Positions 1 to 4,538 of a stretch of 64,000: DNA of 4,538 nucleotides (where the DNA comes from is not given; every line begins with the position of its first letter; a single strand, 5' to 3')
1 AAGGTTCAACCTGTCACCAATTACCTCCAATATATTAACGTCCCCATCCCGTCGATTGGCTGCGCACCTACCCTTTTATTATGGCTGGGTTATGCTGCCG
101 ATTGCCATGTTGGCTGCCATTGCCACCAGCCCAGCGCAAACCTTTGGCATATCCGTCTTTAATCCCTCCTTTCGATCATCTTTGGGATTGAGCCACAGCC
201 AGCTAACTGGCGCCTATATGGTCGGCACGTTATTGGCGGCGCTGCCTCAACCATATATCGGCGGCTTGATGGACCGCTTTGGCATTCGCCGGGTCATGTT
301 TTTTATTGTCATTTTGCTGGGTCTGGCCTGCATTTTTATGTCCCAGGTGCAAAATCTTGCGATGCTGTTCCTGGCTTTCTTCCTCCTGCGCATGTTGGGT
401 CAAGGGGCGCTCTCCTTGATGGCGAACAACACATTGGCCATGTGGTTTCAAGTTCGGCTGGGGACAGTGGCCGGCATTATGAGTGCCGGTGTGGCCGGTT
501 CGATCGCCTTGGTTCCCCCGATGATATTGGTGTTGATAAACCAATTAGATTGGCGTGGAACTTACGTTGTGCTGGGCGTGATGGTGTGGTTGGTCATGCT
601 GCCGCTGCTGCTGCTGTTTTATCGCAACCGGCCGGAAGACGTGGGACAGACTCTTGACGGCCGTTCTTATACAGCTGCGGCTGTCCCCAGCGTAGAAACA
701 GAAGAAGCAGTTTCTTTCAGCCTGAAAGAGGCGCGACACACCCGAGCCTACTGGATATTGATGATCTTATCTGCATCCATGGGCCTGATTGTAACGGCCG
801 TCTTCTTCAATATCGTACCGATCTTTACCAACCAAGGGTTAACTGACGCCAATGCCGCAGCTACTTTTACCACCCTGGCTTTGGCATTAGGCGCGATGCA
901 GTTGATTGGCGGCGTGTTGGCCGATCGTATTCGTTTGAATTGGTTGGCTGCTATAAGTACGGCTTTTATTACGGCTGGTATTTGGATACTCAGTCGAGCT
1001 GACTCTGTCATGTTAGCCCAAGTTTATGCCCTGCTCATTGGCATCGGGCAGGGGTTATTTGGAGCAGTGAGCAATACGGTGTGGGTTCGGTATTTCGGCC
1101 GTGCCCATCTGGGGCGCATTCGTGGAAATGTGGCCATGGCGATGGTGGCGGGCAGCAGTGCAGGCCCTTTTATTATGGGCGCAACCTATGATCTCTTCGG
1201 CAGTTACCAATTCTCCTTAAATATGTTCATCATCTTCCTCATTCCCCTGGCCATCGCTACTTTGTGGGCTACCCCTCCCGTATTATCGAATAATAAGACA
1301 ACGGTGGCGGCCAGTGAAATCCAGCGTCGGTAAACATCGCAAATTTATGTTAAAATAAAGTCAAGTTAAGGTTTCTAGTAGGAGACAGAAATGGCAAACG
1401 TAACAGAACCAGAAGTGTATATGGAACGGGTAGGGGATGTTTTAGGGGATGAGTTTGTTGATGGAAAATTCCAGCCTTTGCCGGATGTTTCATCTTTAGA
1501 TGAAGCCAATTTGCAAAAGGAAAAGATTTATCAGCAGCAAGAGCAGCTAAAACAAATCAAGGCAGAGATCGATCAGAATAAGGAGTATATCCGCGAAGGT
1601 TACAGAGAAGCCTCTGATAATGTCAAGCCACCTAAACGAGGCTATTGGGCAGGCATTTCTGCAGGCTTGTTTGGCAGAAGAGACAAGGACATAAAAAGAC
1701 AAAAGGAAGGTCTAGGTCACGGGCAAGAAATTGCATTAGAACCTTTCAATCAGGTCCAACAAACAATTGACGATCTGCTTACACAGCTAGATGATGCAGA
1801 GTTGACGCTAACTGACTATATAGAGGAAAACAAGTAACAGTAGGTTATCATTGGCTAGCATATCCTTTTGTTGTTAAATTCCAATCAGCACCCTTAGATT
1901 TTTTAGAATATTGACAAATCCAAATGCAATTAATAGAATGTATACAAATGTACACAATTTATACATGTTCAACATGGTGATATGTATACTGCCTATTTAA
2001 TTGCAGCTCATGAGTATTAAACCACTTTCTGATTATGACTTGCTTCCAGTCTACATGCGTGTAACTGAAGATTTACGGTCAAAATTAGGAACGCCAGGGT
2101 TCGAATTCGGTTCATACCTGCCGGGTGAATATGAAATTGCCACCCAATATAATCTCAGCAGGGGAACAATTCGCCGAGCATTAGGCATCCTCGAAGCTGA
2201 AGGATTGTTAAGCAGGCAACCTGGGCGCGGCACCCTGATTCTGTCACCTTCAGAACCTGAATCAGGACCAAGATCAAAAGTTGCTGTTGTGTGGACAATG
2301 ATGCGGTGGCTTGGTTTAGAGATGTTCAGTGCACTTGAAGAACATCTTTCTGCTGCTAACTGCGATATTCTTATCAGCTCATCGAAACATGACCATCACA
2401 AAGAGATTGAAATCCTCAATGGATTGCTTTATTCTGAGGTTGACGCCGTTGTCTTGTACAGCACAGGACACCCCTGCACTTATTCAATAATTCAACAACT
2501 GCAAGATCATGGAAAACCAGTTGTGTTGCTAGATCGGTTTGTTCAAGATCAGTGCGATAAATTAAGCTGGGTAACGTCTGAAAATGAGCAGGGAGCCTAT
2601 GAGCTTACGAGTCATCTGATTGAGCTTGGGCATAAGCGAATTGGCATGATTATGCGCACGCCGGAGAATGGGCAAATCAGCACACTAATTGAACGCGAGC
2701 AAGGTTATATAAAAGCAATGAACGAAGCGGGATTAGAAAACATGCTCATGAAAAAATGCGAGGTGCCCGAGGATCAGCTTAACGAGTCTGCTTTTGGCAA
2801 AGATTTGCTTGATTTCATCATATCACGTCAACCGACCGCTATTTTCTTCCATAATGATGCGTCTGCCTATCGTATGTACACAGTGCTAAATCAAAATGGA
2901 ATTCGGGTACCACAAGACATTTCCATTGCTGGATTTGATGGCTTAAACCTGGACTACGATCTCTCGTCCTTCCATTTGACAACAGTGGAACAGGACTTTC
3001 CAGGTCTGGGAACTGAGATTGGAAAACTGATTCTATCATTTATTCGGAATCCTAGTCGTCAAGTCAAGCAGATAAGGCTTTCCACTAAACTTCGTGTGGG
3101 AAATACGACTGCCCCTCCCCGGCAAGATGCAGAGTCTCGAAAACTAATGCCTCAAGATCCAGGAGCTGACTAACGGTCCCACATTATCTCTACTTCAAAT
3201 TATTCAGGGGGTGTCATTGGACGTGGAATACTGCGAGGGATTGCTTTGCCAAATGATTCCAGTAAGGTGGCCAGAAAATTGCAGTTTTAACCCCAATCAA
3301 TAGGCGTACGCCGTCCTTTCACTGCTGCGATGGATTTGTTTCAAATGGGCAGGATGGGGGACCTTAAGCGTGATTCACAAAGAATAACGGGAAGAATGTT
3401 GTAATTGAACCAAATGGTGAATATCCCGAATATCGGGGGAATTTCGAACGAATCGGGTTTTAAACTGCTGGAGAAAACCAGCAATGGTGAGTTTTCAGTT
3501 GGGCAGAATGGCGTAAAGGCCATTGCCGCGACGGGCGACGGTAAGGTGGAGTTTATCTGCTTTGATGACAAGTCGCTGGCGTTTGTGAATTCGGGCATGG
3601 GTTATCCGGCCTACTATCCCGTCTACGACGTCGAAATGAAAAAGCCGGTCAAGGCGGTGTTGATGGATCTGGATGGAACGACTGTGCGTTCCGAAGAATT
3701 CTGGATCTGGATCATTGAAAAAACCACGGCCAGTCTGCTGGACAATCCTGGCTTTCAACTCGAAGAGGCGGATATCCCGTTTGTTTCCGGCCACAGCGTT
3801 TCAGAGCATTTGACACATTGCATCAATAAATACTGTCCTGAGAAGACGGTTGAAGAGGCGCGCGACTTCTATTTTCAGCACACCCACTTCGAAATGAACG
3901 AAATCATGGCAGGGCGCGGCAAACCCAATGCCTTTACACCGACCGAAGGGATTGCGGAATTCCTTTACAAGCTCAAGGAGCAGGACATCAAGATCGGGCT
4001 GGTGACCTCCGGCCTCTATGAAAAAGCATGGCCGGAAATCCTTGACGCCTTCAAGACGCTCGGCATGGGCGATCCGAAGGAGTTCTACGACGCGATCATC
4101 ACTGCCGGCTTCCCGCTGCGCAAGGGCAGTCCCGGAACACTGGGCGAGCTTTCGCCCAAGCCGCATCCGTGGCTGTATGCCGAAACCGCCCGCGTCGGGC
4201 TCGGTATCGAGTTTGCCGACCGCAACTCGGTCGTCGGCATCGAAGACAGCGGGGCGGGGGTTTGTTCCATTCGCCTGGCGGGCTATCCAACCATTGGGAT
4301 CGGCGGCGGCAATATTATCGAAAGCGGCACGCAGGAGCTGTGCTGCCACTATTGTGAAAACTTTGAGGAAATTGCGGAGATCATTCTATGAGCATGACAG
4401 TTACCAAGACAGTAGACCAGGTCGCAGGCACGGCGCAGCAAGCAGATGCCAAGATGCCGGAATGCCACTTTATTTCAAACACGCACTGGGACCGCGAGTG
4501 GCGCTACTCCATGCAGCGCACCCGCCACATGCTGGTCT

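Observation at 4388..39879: Reading-frame breaks are strongly clustered: at least 29 breaks in 11 genes, confined to two zones and mostly to GC-rich genes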

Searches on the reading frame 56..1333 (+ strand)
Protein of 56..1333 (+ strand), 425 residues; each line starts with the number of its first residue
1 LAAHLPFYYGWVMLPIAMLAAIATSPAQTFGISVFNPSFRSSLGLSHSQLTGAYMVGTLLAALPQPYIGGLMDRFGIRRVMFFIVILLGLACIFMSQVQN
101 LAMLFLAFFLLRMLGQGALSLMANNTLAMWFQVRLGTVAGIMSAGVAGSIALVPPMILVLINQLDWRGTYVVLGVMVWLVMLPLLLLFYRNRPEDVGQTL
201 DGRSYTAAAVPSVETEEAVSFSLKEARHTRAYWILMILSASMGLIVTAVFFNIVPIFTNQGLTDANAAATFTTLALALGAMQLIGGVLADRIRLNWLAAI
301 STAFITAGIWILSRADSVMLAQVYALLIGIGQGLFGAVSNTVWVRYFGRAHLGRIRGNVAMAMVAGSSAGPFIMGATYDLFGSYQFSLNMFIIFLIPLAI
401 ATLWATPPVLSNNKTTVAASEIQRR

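Call 31: search_protein_families(library=pfam, proteins=[window:56-1333:+], max_evalue=0.0001)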
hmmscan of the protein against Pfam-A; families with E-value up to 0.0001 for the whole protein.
window:56-1333:+ (425 aa): 1 family
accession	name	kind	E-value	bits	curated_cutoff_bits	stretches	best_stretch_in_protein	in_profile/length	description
PF07690.21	MFS_1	-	1.3e-38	133.2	33.4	2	21-313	4-289/347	Major Facilitator Superfamily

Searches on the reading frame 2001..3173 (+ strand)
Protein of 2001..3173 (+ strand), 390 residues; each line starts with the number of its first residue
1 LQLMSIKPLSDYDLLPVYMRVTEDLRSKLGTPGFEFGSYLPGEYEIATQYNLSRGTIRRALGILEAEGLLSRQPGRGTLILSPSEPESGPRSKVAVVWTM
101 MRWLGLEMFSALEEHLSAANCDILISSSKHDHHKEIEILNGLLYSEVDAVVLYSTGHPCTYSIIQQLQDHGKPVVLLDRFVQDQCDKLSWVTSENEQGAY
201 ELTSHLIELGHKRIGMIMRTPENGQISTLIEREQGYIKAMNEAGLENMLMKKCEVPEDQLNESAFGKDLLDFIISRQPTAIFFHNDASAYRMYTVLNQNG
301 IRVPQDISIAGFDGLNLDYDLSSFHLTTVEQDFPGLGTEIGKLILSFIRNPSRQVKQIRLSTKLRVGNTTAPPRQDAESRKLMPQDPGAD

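Call 31: search_protein_families(library=pfam, proteins=[window:2001-3173:+], max_evalue=0.0001)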
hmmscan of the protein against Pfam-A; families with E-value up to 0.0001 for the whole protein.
window:2001-3173:+ (390 aa): 4 families
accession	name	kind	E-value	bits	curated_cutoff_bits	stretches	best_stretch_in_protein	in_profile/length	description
PF13377.12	Peripla_BP_3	-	5.4e-28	98.6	26.5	1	204-370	2-167/167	Periplasmic binding protein-like domain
PF00532.27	Peripla_BP_1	-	4.7e-21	75.9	22.2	1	107-348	18-261/281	Periplasmic binding proteins and sugar binding domain of LacI family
PF00392.27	GntR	-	3.9e-15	55.7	27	1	18-80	2-64/64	Bacterial regulatory proteins, gntR family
PF13407.12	Peripla_BP_4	-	3e-14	53.6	35.1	1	108-316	16-220/258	Periplasmic binding protein domain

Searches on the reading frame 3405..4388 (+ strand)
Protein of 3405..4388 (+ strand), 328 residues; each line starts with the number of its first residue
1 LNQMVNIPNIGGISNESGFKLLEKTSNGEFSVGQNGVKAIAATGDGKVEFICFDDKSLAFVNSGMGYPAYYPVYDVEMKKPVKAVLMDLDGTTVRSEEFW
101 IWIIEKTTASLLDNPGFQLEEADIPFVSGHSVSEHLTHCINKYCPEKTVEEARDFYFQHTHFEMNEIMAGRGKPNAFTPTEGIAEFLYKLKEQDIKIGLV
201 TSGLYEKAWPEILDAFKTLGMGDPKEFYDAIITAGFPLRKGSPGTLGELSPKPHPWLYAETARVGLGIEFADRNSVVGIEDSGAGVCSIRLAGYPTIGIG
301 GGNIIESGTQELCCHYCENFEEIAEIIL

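Call 9: search_protein_families(library=pfam, proteins=[window:3405-4388:+], max_evalue=0.01)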
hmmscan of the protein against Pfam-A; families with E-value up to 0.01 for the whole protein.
window:3405-4388:+ (328 aa): 2 families
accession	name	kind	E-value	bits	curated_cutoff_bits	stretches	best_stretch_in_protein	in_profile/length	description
PF13419.12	HAD_2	-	6.2e-12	46.4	23.8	1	85-210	1-111/178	Haloacid dehalogenase-like hydrolase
PF00702.32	Hydrolase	-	1.5e-08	35.7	26.4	1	82-292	1-190/191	haloacid dehalogenase-like hydrolase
